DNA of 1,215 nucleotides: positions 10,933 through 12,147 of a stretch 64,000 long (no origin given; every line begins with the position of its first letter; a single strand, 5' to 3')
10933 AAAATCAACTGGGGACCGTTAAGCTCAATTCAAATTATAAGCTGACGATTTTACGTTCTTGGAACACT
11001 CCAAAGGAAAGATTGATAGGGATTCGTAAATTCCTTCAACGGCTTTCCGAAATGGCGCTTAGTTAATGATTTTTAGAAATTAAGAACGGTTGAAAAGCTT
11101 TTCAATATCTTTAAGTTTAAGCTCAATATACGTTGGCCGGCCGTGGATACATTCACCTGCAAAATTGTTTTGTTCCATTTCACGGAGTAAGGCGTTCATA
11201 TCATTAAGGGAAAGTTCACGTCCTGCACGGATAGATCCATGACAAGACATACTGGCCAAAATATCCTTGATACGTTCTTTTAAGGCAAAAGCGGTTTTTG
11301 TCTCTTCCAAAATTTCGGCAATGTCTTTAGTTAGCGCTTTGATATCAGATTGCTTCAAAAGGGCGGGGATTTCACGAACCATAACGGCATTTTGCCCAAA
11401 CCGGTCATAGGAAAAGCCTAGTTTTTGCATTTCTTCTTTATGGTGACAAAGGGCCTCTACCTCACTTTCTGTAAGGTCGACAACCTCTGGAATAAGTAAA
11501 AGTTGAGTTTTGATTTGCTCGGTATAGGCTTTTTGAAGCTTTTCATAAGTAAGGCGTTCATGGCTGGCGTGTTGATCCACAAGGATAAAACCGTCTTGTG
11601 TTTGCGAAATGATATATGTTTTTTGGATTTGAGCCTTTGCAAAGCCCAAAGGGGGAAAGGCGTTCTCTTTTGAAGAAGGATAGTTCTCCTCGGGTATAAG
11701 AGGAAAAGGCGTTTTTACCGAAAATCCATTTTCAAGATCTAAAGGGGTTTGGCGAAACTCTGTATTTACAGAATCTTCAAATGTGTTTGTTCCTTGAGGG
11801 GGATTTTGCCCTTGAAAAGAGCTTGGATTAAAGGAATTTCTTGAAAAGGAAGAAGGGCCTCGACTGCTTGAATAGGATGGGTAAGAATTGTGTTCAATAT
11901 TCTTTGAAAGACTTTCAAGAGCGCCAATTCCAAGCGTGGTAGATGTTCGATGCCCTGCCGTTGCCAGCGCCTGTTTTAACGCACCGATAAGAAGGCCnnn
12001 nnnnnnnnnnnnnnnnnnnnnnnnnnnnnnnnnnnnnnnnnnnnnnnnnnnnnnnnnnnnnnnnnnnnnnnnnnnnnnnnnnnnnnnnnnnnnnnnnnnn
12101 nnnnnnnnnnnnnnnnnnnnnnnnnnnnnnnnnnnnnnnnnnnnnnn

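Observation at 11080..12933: mutL is full length but carries a single in-frame TGA, consistent with a recent nonsense inactivation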

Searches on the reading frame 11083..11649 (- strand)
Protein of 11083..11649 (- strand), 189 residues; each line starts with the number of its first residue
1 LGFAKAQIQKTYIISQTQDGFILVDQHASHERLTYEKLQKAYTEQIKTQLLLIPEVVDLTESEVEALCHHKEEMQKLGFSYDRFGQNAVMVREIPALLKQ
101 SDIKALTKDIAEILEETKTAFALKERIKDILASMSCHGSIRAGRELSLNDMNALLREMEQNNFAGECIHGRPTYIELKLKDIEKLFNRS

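Call 8: search_protein_families(library=pfam, proteins=[window:11083-11649:-])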
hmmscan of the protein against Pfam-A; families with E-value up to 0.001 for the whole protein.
window:11083-11649:- (189 aa): 1 family
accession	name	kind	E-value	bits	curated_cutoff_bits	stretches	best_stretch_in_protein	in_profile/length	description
PF08676.16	MutL_C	-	1.5e-45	154.8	25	1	6-146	2-142/142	MutL C terminal dimerisation domain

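Call 12: list_cluster_members(proteins=[P0001, window:11083-11649:-])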
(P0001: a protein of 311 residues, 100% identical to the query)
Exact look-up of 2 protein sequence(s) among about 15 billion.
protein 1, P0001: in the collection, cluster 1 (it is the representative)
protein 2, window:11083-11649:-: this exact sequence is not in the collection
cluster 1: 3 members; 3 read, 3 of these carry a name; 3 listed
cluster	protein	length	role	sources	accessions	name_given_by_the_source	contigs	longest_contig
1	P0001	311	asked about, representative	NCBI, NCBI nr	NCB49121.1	MAG: DNA mismatch repair endonuclease MutL [Alphaproteobacteria bacterium] | DNA mismatch repair endonuclease MutL [Alphaproteobacteria bacterium]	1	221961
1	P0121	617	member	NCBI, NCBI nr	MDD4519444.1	MAG: DNA mismatch repair endonuclease MutL [Alphaproteobacteria bacterium] | DNA mismatch repair endonuclease MutL [Alphaproteobacteria bacterium]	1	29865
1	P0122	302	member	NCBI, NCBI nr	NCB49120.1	MAG: hypothetical protein EOM53_00345 [Alphaproteobacteria bacterium] | hypothetical protein [Alphaproteobacteria bacterium]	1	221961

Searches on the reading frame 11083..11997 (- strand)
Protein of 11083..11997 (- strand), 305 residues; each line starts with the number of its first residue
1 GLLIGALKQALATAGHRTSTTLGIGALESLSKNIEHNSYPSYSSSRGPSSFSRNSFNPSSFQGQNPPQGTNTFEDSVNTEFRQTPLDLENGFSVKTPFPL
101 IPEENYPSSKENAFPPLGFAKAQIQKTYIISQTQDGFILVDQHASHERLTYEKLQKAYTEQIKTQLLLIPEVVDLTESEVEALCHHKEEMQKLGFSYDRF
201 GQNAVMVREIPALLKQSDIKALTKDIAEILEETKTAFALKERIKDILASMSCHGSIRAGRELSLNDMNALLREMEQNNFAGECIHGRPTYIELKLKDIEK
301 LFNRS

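Call 8: search_protein_families(library=pfam, proteins=[window:11083-11997:-])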
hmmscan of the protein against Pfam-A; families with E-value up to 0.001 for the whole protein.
window:11083-11997:- (305 aa): 1 family
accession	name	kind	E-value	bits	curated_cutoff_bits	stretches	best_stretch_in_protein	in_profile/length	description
PF08676.16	MutL_C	-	5.3e-45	153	25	1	122-262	2-142/142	MutL C terminal dimerisation domain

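Call 9: search_protein_families(library=ncbifam, proteins=[window:11083-11997:-])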
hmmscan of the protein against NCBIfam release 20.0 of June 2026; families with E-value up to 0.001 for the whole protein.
window:11083-11997:- (305 aa): 8 families
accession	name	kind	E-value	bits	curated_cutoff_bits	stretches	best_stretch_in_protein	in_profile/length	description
NF000953.0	PRK00095.2-4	equivalog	3e-91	307.2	693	1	1-305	318-611/611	DNA mismatch repair endonuclease MutL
NF000952.0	PRK00095.2-2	subfamily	2.5e-74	250.9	840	1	2-304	318-622/623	DNA mismatch repair endonuclease MutL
NF000949.0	PRK00095.1-2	equivalog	9.2e-67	226.5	750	1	96-304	424-632/634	DNA mismatch repair endonuclease MutL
NF000950.0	PRK00095.1-3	equivalog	5.1e-39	134.2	756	1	103-304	442-636/641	DNA mismatch repair endonuclease MutL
TIGR00585.2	mutl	equivalog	2.1e-30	106.1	180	1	50-230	376-553/555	DNA mismatch repair endonuclease MutL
NF000951.0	PRK00095.2-1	equivalog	6.4e-28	97.7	391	1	120-304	385-549/559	DNA mismatch repair endonuclease MutL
NF000948.0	PRK00095.1-1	equivalog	6.4e-13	48.5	701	1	72-275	404-596/625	DNA mismatch repair endonuclease MutL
NF000954.0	PRK00095.2-5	equivalog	2.4e-06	26.2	937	1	132-228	426-522/588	DNA mismatch repair endonuclease MutL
